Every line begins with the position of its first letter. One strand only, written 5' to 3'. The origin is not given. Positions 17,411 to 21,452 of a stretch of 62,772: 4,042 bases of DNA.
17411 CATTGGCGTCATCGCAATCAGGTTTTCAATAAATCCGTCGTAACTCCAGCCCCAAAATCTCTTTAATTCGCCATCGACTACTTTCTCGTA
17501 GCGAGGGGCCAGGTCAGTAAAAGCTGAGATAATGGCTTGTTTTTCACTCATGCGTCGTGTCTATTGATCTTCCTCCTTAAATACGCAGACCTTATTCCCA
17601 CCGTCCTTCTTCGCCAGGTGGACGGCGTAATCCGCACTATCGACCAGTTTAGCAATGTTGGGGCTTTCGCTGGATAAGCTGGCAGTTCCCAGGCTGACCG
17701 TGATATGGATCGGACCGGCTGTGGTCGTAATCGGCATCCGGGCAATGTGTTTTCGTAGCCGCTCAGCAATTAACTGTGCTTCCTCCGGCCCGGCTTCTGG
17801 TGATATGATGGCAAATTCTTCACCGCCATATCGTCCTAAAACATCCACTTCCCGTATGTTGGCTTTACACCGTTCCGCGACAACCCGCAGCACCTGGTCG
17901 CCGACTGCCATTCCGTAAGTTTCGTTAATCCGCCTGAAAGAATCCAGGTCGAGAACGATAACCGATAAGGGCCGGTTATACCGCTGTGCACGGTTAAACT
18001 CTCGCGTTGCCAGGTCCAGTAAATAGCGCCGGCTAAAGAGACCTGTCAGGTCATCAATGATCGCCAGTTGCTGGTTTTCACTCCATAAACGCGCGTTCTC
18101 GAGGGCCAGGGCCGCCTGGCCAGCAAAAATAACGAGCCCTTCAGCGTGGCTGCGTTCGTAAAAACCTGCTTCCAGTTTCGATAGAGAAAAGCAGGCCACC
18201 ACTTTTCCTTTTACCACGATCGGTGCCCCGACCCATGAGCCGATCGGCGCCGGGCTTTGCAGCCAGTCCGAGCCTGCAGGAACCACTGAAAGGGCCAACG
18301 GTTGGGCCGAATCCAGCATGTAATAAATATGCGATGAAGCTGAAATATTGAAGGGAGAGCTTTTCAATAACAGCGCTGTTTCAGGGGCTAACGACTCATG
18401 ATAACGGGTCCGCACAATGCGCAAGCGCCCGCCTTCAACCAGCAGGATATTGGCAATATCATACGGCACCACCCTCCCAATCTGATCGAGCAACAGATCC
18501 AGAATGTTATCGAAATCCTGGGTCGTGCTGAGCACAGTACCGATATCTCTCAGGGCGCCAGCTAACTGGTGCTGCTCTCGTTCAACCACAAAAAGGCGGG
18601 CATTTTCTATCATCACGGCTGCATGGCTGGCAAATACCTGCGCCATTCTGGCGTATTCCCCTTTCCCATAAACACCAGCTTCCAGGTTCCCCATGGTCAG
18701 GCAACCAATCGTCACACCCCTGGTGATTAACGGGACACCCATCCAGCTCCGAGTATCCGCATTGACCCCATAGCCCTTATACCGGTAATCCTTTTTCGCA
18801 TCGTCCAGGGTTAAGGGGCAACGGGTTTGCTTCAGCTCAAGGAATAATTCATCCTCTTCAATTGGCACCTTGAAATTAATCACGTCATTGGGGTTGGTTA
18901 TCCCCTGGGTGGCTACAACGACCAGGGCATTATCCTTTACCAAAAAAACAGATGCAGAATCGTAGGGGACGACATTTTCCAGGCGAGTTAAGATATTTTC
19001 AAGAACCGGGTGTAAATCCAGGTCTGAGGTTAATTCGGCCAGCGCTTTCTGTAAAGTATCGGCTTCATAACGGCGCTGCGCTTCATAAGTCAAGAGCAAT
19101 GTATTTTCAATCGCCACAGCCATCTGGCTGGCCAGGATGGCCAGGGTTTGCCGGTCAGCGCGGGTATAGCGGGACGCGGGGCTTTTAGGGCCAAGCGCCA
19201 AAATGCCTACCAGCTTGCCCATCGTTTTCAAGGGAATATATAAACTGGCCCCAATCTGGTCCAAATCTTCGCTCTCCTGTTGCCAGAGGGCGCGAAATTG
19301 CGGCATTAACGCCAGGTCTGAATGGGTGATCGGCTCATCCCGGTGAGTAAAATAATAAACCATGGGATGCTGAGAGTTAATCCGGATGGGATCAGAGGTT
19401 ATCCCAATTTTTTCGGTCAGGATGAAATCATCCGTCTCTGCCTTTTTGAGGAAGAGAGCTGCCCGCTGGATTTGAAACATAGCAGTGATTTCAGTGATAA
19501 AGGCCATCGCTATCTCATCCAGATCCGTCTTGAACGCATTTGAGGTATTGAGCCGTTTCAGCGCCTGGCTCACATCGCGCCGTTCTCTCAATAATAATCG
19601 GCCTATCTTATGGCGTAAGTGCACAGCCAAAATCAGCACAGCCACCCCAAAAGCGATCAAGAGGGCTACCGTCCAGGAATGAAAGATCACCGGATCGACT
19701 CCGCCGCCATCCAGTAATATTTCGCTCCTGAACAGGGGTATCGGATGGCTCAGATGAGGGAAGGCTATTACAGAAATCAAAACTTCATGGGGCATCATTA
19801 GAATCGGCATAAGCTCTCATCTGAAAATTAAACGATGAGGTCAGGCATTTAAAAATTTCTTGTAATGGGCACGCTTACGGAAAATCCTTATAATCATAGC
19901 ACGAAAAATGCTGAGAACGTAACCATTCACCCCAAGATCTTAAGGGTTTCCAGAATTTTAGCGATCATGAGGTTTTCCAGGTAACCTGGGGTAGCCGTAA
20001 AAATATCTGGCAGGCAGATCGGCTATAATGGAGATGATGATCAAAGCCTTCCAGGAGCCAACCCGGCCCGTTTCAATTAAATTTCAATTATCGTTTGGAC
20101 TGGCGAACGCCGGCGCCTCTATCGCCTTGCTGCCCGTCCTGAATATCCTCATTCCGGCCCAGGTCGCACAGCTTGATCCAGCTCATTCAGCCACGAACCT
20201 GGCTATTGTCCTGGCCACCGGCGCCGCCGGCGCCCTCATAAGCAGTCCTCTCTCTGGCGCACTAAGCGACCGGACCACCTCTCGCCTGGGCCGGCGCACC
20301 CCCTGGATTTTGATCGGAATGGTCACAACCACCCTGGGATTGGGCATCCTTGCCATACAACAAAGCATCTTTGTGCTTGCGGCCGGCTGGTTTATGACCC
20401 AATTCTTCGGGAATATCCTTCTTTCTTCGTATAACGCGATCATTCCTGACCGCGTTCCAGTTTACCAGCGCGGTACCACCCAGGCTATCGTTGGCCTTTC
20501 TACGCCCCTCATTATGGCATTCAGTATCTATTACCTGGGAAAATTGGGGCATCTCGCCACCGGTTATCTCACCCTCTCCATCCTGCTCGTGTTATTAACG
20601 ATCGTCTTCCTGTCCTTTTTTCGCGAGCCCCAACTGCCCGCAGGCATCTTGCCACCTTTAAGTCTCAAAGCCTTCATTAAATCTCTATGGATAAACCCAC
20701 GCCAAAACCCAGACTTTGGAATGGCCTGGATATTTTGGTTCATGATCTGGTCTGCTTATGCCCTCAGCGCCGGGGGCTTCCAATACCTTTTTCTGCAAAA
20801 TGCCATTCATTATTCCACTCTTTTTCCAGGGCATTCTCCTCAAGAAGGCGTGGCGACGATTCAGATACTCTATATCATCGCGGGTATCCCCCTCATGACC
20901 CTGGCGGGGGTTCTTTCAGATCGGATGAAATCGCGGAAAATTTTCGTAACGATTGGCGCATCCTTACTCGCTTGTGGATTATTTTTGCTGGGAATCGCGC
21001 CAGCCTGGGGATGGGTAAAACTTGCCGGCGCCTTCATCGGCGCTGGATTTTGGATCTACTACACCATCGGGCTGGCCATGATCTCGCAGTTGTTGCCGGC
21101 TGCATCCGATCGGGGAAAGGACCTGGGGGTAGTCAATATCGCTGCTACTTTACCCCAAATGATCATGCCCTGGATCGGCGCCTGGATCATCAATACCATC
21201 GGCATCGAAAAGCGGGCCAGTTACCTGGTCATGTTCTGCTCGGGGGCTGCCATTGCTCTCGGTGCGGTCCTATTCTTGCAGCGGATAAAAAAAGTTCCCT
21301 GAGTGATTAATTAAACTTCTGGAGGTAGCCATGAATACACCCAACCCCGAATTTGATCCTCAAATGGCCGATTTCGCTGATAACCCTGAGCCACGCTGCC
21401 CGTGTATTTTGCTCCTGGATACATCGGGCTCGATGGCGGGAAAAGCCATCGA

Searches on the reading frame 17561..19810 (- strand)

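Call 71: search_protein_families(library=pfam, proteins=[window:17561-19810:-], max_evalue=0.00001)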
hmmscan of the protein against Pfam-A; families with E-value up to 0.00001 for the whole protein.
window:17561-19810:- (749 aa): 4 families
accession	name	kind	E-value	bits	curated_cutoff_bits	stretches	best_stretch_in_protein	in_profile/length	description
PF00990.26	GGDEF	-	1.3e-40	139.2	23.8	1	583-740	1-161/161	Diguanylate cyclase, GGDEF domain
PF13185.12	GAF_2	-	1.8e-29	103.1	28.6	3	149-235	56-136/136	GAF domain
PF01590.32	GAF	-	6.3e-29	101.6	22.4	3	96-234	1-133/133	GAF domain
PF13492.12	GAF_3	-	3.1e-17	63.6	27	1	96-236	1-129/129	GAF domain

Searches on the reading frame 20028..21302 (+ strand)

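Call 71: search_protein_families(library=pfam, proteins=[window:20028-21302:+], max_evalue=0.00001)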
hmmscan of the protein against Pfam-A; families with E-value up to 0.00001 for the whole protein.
window:20028-21302:+ (424 aa): 2 families
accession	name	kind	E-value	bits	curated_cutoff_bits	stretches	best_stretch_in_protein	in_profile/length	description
PF07690.21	MFS_1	-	3.8e-35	121.9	33.4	2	38-357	15-324/347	Major Facilitator Superfamily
PF13347.12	MFS_2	-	2.4e-09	36.7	27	1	54-128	31-106/427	MFS/sugar transport protein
